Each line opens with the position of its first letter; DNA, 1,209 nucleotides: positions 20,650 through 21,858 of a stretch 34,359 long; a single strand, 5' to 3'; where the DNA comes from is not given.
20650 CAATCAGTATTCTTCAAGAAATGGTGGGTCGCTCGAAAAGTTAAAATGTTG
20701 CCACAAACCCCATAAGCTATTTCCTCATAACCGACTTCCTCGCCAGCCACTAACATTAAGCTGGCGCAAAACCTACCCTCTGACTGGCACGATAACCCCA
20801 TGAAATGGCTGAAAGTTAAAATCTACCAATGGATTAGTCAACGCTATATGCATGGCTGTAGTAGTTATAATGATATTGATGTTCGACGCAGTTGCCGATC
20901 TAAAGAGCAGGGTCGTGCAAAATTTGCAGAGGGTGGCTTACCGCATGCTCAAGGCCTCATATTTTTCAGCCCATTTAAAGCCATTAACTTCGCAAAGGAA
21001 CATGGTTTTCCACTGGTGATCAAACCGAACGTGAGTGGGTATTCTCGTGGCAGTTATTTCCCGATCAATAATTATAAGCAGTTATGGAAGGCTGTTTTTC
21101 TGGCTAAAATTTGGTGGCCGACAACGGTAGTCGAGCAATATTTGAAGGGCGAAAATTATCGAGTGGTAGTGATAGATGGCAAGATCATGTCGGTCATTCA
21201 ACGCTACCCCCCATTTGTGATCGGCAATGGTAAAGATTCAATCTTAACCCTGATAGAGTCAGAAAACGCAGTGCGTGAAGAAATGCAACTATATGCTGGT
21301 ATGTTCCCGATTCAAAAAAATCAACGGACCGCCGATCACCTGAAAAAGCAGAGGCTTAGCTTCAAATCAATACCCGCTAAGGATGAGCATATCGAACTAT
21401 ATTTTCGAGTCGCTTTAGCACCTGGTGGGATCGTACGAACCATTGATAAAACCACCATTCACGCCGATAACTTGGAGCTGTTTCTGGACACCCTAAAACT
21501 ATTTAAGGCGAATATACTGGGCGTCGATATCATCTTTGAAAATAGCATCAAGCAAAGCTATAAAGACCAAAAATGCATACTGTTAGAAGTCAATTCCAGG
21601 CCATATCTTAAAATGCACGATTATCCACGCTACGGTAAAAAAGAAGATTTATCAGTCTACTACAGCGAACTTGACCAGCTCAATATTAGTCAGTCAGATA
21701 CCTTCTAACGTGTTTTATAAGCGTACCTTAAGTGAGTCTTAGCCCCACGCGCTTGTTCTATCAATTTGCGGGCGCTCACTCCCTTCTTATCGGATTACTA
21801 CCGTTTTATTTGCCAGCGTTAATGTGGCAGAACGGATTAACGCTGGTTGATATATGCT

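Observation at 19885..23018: A compact same-strand set of two ATP-grasp ligase-like genes plus an MFS-like transporter, a candidate small-peptide or amide-conjugate pathway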

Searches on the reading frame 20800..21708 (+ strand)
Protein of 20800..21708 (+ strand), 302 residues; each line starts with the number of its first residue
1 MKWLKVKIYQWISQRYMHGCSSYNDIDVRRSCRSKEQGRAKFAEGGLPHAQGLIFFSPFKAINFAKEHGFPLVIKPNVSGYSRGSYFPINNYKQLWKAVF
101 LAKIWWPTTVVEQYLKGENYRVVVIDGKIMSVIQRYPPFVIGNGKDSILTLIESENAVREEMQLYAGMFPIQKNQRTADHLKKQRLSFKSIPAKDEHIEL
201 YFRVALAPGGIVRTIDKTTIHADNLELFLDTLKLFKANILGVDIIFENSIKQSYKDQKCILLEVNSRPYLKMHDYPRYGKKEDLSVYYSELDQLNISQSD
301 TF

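Call 3: search_protein_families(library=pfam, proteins=[window:20800-21708:+], max_evalue=1)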
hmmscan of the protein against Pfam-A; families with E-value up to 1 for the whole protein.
window:20800-21708:+ (302 aa): 5 families
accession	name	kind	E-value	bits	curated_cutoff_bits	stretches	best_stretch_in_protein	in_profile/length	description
PF08443.16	RimK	-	9.9e-05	22.5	21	1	202-273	112-172/188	RimK-like ATP-grasp domain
PF07478.18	Dala_Dala_lig_C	-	0.00011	22.3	24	1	65-130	32-99/204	D-ala D-ala ligase C-terminus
PF02655.19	ATP-grasp_3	-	0.027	15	23.2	0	238-268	135-157/160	ATP-grasp domain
PF02786.22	CPSase_L_D2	-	0.049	13.6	19.8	1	42-97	9-65/211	Carbamoyl-phosphate synthase L chain, ATP binding domain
PF02222.28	ATP-grasp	-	0.25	11.4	27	1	60-117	21-78/179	ATP-grasp domain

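Call 4: search_protein_families(library=ncbifam, proteins=[window:20800-21708:+], max_evalue=1)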
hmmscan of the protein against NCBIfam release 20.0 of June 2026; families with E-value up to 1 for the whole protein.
window:20800-21708:+ (302 aa): 20 families
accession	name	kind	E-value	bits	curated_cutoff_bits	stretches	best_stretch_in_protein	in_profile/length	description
TIGR02068.2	cya_phycin_syn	equivalog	6.3e-44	150.2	850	1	34-284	213-462/862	cyanophycin synthetase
NF010623.0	PRK14016.1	subfamily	4.4e-40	137.6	877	1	34-283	214-462/871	cyanophycin synthetase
NF002688.0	PRK02471.1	equivalog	2.1e-28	99.2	425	1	68-284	524-743/756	bifunctional glutamate--cysteine ligase GshA/glutathione synthetase GshB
TIGR03103.1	trio_acet_GNAT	equivalog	8.4e-21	74.1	569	1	32-274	295-528/547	N-acetylglutaminylglutamine synthetase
TIGR01435.1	glu_cys_lig_rel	equivalog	1e-14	53.7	656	1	72-281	507-708/719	bifunctional glutamate--cysteine ligase/glutathione synthetase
TIGR00768.1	rimK_fam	subfamily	2.2e-09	37.1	143.4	2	17-135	70-193/276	RimK family alpha-L-glutamate ligase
NF002378.0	PRK01372.1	subfamily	2.6e-08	33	243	1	35-134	101-198/305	D-alanine--D-alanine ligase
TIGR02144.1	LysX_arch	equivalog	9.3e-07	28.2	275.6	1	18-81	71-134/281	lysine biosynthesis protein LysX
TIGR01205.1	D_ala_D_alaTIGR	subfamily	8.3e-06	25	245.65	1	41-135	113-212/318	D-alanine--D-alanine ligase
NF000036.1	D_ala_D_ser_VanE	exception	0.00095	18.4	700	1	62-119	163-219/352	D-alanine--D-serine ligase VanE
NF009402.0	PRK12767.1-1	equivalog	0.0018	17.2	218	1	30-131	111-214/329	carbamoyl phosphate synthase-like protein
NF000207.3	D_ala_D_ser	equivalog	0.0019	17.4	520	1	63-118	163-217/342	D-alanine--D-serine ligase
NF002527.0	PRK01966.1-3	equivalog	0.0023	17.2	310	1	44-126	128-212/332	D-alanine--D-alanine ligase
NF002563.0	PRK02186.1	subfamily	0.0047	15.2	625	1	29-125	102-198/890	argininosuccinate lyase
TIGR03909.1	pyrrolys_PylC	equivalog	0.012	14.4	248.3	1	67-126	122-178/374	3-methylornithine--L-lysine ligase PylC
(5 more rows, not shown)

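Call 6: find_homologous_proteins(query=window:20800-21708:+)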
Query window:20800-21708:+ (302 aa): 1074 proteins with E <= 0.001 among 1817 candidates; the best 120 are listed.
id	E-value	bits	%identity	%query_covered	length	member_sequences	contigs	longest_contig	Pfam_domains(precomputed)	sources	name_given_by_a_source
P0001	1.8e-203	692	100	100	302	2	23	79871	-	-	-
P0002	1.9e-183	626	88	100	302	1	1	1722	PF08443.17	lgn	-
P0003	4.7e-181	619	87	100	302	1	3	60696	-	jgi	jgi:D-alanine-D-alanine ligase-like ATP-grasp enzyme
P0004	8.1e-181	618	88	100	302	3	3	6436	-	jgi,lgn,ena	-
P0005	1.8e-180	617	86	100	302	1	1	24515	-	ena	-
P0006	4.3e-180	615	87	100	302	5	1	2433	PF07478.19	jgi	jgi:D-alanine-D-alanine ligase-like ATP-grasp enzyme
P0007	5.9e-180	615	87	100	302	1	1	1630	-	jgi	jgi:glutathione synthase/RimK-type ligase-like ATP-grasp enzyme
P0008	6.3e-179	612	86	100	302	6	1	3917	-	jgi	jgi:D-alanine-D-alanine ligase-like ATP-grasp enzyme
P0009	6.7e-179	612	85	100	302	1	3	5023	-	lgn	-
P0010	4.6e-178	609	86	100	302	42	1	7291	-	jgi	jgi:D-alanine-D-alanine ligase-like ATP-grasp enzyme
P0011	6.5e-178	608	86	100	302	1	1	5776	PF08443.17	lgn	-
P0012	8.5e-177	605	86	100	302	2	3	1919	-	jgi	jgi:D-alanine-D-alanine ligase-like ATP-grasp enzyme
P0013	6.9e-175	598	84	100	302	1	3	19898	-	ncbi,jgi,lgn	ncbi:MAG: D-alanine-D-alanine ligase-like ATP-grasp enzyme [Gammaproteobacteria bacterium]|jgi:D-ala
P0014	1.6e-159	548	76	100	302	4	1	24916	-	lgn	-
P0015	3.8e-159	547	75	100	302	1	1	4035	-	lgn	-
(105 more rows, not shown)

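Call 7: find_related_loci(query=window:20800-21708:+, collection=genome_contigs, flank=6000)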
Query window:20800-21708:+ (302 aa) in genome_contigs; peptide patterns used: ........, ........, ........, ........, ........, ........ (x = any residue, [..] = any of these).
197 stretches matched a pattern; 39 encode a relative of the query (tblastn E <= 1e-3); 39 distinct loci.
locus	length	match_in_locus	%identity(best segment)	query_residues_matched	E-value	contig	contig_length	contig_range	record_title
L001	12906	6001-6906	90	1-302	0e+0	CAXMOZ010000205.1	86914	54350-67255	MAG: uncultured Acidimicrobiia bacterium isolate 07C-BC-St04_bin.28.orig genome assembly, contig: k141_3429029, whole ge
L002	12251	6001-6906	87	1-302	0e+0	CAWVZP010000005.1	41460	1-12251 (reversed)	MAG TPA_asm: uncultured Gammaproteobacteria bacterium isolate ERR3589578_binner13_84 genome assembly, contig: ERZ7463456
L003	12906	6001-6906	86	1-302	0e+0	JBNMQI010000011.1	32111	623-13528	MAG: Gammaproteobacteria bacterium isolate 3300053698_165 Ga0535657_0001568, whole genome shotgun sequence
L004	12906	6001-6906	84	1-302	5e-179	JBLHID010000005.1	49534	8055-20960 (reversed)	MAG: Polaribacter sp. isolate 3300054975_95 Ga0535640_0000228, whole genome shotgun sequence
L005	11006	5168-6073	69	1-302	2e-149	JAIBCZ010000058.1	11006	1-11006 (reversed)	MAG: Amphritea sp. isolate bin.23 k141_2033914_length_11006_cov_1614.1478, whole genome shotgun sequence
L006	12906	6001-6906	69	1-302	4e-148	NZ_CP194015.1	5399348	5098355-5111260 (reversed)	Amphritea sp. HPY chromosome, complete genome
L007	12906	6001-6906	68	1-302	1e-147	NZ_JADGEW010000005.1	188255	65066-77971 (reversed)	MAG: Amphritea sp. isolate OB2 NODE_19_length_188255_cov_6.810072, whole genome shotgun sequence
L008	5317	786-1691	68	1-302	2e-149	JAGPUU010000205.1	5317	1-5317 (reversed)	MAG: Amphritea sp. isolate 640_Coassembly_bin.18 k141_86162, whole genome shotgun sequence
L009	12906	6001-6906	68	1-302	1e-147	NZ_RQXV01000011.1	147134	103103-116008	Amphritea balenae strain JAMM 1525 NODE_11_length_147134_cov_61.677409, whole genome shotgun sequence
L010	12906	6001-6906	67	1-302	3e-142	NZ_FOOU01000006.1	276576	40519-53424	Neptunomonas qingdaonensis strain CGMCC 1.10971, whole genome shotgun sequence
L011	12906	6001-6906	67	1-302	7e-142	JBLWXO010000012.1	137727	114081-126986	MAG: Neptunomonas sp. isolate EA21-02 A21maxbin.006RE.5K@12, whole genome shotgun sequence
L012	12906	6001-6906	66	1-302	4e-141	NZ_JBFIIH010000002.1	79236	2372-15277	MAG: Neptunomonas sp. isolate Mix_sand11.2021.09.Z.45 k141_822474_length_79236_cov_151.5412, whole genome shotgun sequen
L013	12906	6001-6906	64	1-302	1e-138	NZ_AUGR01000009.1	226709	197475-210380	Neptunomonas japonica DSM 18939 G511DRAFT_scaffold00007.7_C, whole genome shotgun sequence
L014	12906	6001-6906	63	1-302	7e-138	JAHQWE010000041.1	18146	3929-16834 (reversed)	MAG: Acidiferrobacterales bacterium isolate MAG.122 Posi_122-P17009, whole genome shotgun sequence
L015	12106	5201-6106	65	1-302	1e-136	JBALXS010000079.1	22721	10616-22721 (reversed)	MAG: Oceanospirillaceae bacterium isolate 9NakV-11 NODE_783_length_22721_cov_6.045707, whole genome shotgun sequence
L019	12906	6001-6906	60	1-302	2e-133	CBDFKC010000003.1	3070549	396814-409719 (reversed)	MAG: Candidatus Poriferihabitaceae bacterium isolate a4d69010-f4a5-4de6-8f99-68a287b319f1 genome assembly, contig: conti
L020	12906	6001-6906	64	1-302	6e-131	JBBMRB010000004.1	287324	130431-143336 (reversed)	Gammaproteobacteria bacterium AS21 isolate_21_4, whole genome shotgun sequence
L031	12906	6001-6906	57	1-302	1e-125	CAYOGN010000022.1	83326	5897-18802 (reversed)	MAG TPA_asm: uncultured Gammaproteobacteria bacterium isolate SRP163645_co1_253 genome assembly, contig: k141_1846121, w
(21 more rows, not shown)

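Call 9: search_solved_structures(query=window:20800-21708:+, max_evalue=0.01, show_alignments=2)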
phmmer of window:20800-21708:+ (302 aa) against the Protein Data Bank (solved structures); distinct sequences matched with E-value up to 0.01: 15.
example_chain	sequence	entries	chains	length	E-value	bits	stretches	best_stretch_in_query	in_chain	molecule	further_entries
7ta5_A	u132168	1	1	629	9.4e-29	103.7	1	34-299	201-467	Glutathione synthase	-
7wac_A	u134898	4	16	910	1.2e-28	103.4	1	29-282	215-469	Cyanophycin synthase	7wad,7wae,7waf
7lg5_A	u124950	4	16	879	3.3e-24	88.8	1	13-283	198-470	Cyanophycin synthase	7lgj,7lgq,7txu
7txv_A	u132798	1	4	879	3.3e-24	88.8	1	13-283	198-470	Cyanophycin synthase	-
8fxh_A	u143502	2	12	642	2.1e-23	86.2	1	34-286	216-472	RimK domain-containing protein ATP-grasp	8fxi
7lgm_A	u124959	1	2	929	1.2e-20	77.1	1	44-285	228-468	Cyanophycin synthase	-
7lgn_A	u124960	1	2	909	3.4e-18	69.1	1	42-285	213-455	Cyanophycin synthase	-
3ln7_A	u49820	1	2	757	1.4e-14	57.2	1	46-284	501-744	Glutathione biosynthesis bifunctional protein gshAB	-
3ln6_A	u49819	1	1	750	2.8e-14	56.2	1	54-282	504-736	Glutathione biosynthesis bifunctional protein gshAB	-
3r23_A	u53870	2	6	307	2e-05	27.1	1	62-134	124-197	D-alanine--D-alanine ligase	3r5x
2ip4_A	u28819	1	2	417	0.00084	21.8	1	41-128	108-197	Phosphoribosylamine--glycine ligase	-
4zqi_A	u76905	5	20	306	0.003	20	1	56-141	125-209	D-alanine--D-alanine ligase | D-alanine-D-alanine ligase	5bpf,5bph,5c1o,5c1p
3v4z_A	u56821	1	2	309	0.0031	20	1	56-141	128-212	D-alanine--D-alanine ligase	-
8evv_A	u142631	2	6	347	0.0039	19.6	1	37-132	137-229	D-alanine--D-alanine ligase A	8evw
8evx_A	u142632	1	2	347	0.0039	19.6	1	37-132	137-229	D-alanine--D-alanine ligase A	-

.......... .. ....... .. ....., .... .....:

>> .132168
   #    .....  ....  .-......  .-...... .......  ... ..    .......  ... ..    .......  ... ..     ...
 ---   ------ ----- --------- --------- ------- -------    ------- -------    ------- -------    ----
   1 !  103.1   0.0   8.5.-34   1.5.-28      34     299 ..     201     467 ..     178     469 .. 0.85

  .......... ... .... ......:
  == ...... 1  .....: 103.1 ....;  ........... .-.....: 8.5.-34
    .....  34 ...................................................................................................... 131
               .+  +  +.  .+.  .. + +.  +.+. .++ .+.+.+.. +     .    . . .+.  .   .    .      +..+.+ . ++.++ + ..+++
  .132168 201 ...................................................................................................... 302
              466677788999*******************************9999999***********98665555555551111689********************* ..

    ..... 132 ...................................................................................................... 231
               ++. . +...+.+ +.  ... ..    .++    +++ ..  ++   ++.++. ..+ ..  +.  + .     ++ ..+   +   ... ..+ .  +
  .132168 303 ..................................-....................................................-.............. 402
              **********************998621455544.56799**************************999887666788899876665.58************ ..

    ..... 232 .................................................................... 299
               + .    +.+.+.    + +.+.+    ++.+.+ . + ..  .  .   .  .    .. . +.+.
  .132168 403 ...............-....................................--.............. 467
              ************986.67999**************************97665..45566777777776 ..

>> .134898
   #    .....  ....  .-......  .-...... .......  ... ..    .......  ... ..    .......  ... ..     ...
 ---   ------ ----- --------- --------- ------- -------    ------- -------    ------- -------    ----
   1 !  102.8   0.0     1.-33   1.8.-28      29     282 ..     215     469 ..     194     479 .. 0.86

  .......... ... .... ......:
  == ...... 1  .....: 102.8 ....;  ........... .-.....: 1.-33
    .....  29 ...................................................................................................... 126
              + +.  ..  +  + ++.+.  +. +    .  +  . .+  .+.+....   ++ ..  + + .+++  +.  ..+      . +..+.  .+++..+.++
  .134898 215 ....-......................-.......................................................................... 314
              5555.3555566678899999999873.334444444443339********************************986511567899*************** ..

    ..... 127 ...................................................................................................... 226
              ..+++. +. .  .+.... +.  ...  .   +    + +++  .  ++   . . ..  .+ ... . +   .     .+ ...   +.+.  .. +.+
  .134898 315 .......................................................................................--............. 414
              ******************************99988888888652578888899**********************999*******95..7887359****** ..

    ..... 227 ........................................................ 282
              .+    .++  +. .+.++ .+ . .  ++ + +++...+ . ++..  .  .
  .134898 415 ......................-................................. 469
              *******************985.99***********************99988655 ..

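Call 17: search_protein_families(library=pfam, proteins=[L005:7436-7987:+, L005:8006-8851:+, L031:4064-4405:-, L019:2746-3369:-, L020:2635-4803:+, L014:3697-4302:+], max_evalue=1)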
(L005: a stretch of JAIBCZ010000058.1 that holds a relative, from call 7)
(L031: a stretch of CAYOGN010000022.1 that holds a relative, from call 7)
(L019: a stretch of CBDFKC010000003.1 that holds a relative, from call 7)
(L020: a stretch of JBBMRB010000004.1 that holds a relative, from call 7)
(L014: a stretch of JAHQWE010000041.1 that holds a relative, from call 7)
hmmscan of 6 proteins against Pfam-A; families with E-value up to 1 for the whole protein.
L005:7436-7987:+ (183 aa): 2 families
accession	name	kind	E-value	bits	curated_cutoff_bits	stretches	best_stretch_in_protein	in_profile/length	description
PF05163.17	DinB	-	3.8e-08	33.9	23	1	9-159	13-156/165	DinB family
PF12867.12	DinB_2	-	3.1e-06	28.1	24.8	1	13-141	7-128/128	DinB superfamily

L005:8006-8851:+ (281 aa): 1 family
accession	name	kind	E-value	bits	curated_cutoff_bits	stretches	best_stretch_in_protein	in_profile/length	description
PF05742.17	TANGO2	-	5.1e-12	46.9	22.6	1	1-125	1-132/257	Transport and Golgi organisation 2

L031:4064-4405:- (113 aa): 1 family
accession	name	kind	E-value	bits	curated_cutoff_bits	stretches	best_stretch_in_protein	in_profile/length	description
PF11743.13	DUF3301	-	1.3e-21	76.5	25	1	14-104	2-95/95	Protein of unknown function (DUF3301)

L019:2746-3369:- (207 aa): 6 families
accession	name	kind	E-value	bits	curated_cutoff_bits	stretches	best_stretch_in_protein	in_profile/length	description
PF13417.12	GST_N_3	-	4.9e-13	49.7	22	1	9-78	6-71/75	Glutathione S-transferase, N-terminal domain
PF02798.26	GST_N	-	1.8e-12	47.9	20.9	1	4-76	5-76/76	Glutathione S-transferase, N-terminal domain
PF13409.12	GST_N_2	-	6.6e-12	46.3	25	1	10-76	3-69/70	Glutathione S-transferase, N-terminal domain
PF13410.11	GST_C_2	-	1.9e-06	28.3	24.9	1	124-182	5-67/69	Glutathione S-transferase, C-terminal domain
PF00043.30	GST_C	-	6.6e-06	26.7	20.7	1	125-189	26-93/93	Glutathione S-transferase, C-terminal domain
PF14497.11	GST_C_3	-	0.00018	22.1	21.6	1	123-192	24-98/104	Glutathione S-transferase, C-terminal domain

L020:2635-4803:+ (722 aa): 23 families
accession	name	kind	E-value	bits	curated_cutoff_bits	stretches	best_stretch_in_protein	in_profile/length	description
PF07992.20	Pyr_redox_2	-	6.4e-60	203.5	26.1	1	237-565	2-291/291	Pyridine nucleotide-disulphide oxidoreductase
PF02852.28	Pyr_redox_dim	-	4.1e-31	107.9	25.3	1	587-695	1-109/110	Pyridine nucleotide-disulphide oxidoreductase, dimerisation domain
PF09335.16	VTT_dom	-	1.1e-20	74.8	33.9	1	66-182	2-122/123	VTT domain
PF00070.33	Pyr_redox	-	1.4e-20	74.1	22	2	416-488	1-73/82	Pyridine nucleotide-disulphide oxidoreductase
PF13738.12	Pyr_redox_3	-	7.3e-13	48.9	30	1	239-549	1-305/305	Pyridine nucleotide-disulphide oxidoreductase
PF01134.28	GIDA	-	2.4e-10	40.5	22.1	1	237-382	1-150/391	Glucose inhibited division protein A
PF03486.20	HI0933_like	-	3e-08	33.9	50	1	237-271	2-36/244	HI0933-like protein Rossmann domain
PF01266.30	DAO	-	5.6e-08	33.1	27.9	2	238-270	2-35/353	FAD dependent oxidoreductase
PF13434.12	Lys_Orn_oxgnase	-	2.6e-06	27.2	21.3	1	357-470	132-243/339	L-lysine 6-monooxygenase/L-ornithine 5-monooxygenase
PF12831.13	FAD_oxidored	-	1.9e-05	24.6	27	1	238-286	2-50/416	FAD dependent oxidoreductase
PF01262.27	AlaDh_PNT_C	-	2.1e-05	24.5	23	2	237-298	30-94/214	Alanine dehydrogenase/PNT, C-terminal domain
PF13450.12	NAD_binding_8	-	4.8e-05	24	21.9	1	240-275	1-37/68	NAD(P)-binding Rossmann-like domain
PF02737.24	3HCDH_N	-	0.00091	19.6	22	1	417-462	2-47/180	3-hydroxyacyl-CoA dehydrogenase, NAD binding domain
PF03721.20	UDPG_MGDP_dh_N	-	0.0016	18.5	27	0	416-454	2-40/187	UDP-glucose/GDP-mannose dehydrogenase family, NAD binding domain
PF05834.18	Lycopene_cycl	-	0.0022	17.6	23.4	0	417-451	2-38/380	Lycopene cyclase protein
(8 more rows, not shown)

L014:3697-4302:+ (201 aa): 0 families

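Call 31: search_protein_families(library=padloc, proteins=[window:20800-21708:+], max_evalue=0.1)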
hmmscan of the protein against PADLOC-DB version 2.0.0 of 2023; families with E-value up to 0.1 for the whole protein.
window:20800-21708:+ (302 aa): 0 families

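Call 66: search_protein_families(library=ncbifam, proteins=[L005:7436-7987:+, L005:8006-8851:+, L020:2635-4803:+], max_evalue=0.01)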
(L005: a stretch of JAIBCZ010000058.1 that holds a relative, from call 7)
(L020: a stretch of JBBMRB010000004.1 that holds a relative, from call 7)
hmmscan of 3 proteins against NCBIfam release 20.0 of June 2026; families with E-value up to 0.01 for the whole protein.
L005:7436-7987:+ (183 aa): 0 families

L005:8006-8851:+ (281 aa): 0 families

L020:2635-4803:+ (722 aa): 94 families (the best 25 are shown)
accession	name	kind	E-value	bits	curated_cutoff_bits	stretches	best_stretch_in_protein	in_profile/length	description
NF004991.0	PRK06370.1-3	subfamily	1.8e-137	459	620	1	226-719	25-507/509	FAD-containing oxidoreductase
TIGR01350.1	lipoamide_DH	equivalog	8.1e-114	380.8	408.8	1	237-699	3-454/461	dihydrolipoyl dehydrogenase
TIGR02053.1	MerA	equivalog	5.9e-107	358.5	454.45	1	237-699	2-453/465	mercury(II) reductase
NF004947.0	PRK06292.2-5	equivalog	6.2e-93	312.2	592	1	237-704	5-463/474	dihydrolipoyl dehydrogenase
NF004943.0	PRK06292.2-1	equivalog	2.4e-85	287.1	432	1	237-696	5-452/456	dihydrolipoyl dehydrogenase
NF004946.0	PRK06292.2-4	subfamily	8.2e-83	278.8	634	1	237-695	5-466/487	dihydrolipoyl dehydrogenase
NF004776.0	PRK06116.1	equivalog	2.3e-82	277.4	480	1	234-690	3-444/450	glutathione-disulfide reductase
NF010311.1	PRK13748.1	subfamily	1.5e-77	261.7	600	1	233-701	95-550/560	mercury(II) reductase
NF004945.0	PRK06292.2-3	equivalog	2.3e-77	260.8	494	1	237-695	5-448/457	dihydrolipoyl dehydrogenase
NF004992.0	PRK06370.1-4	equivalog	3e-77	260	629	1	234-690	5-446/459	FAD-containing oxidoreductase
NF003585.0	PRK05249.1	equivalog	3.5e-77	260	465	1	233-696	4-454/464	Si-specific NAD(P)(+) transhydrogenase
NF005883.0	PRK07845.1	equivalog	3.7e-75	253.7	479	1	237-696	4-456/466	NAD(P)H-quinone dehydrogenase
TIGR01424.1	gluta_reduc_2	equivalog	8.4e-71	238.8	606.05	1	234-690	1-440/446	glutathione-disulfide reductase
NF005884.0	PRK07846.1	equivalog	7.5e-70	235.8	501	1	237-678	5-429/454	mycothione reductase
NF041853.1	hythiocyan_redase_MerA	equivalog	2.7e-69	234.1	650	2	313-691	61-433/440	hypothiocyanous acid reductase MerA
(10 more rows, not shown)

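Call 86: search_solved_structures(query=L005:7436-7987:+, max_evalue=10)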
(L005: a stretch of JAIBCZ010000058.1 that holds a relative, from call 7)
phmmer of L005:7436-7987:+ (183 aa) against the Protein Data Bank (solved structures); distinct sequences matched with E-value up to 10: 0.

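Call 87: search_solved_structures(query=L005:8006-8851:+, max_evalue=10)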
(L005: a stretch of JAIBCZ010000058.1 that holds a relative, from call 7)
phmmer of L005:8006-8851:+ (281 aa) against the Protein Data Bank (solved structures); distinct sequences matched with E-value up to 10: 4.
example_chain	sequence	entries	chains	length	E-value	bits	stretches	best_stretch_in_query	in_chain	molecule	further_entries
5o31_s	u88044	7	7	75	0.21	14.5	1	80-121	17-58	NADH dehydrogenase [ubiquinone] flavoprotein 3, mitochondrial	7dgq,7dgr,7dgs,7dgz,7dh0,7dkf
7qsd_s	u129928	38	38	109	0.35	13.8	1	79-121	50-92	NADH dehydrogenase [ubiquinone] flavoprotein 3, mitochondrial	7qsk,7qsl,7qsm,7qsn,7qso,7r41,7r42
5lnk_a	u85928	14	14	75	0.39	13.7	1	81-121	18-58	Mitochondrial complex I, 10 kDa subunit | NADH:ubiquinone oxidoreductase subunit V3 | NDUFV3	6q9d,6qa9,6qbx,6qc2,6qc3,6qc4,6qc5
6zk9_a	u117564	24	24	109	0.58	13.1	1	79-121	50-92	Mitochondrial complex I, 10 kDa subunit | Complex I-9kD | NADH dehydrogenase [ubiquinone] flavoprotein 3, mitochondrial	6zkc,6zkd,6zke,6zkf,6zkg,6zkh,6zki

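Call 90: search_dna_similar(query=window:20800-21708:+, collection=plasmids, mode=protein, max_evalue=1e-20, max_rows=15)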
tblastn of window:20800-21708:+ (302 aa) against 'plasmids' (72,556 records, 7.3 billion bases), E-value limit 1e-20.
Records with a match: 2; places in all: 2; records where one place covers at least 80% of the query: 2.
Best place of each record, by identity: <60% 2.
By first word of the organism name: Rhizobium 2.
By predicted mobility (MOB-suite, as given by PLSDB): non-mobilizable 1; conjugative 1.
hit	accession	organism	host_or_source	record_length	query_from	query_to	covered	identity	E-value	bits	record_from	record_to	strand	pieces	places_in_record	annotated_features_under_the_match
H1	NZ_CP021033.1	Rhizobium sp. NXC14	Phaseolus vulgaris,cell culture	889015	14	285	90%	27.4%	2e-22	104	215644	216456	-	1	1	cphA: cyanophycin synthetase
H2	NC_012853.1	Rhizobium leguminosarum bv. trifolii WSM1325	-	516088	14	285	90%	27.0%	4e-24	109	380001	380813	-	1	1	cphA: cyanophycin synthetase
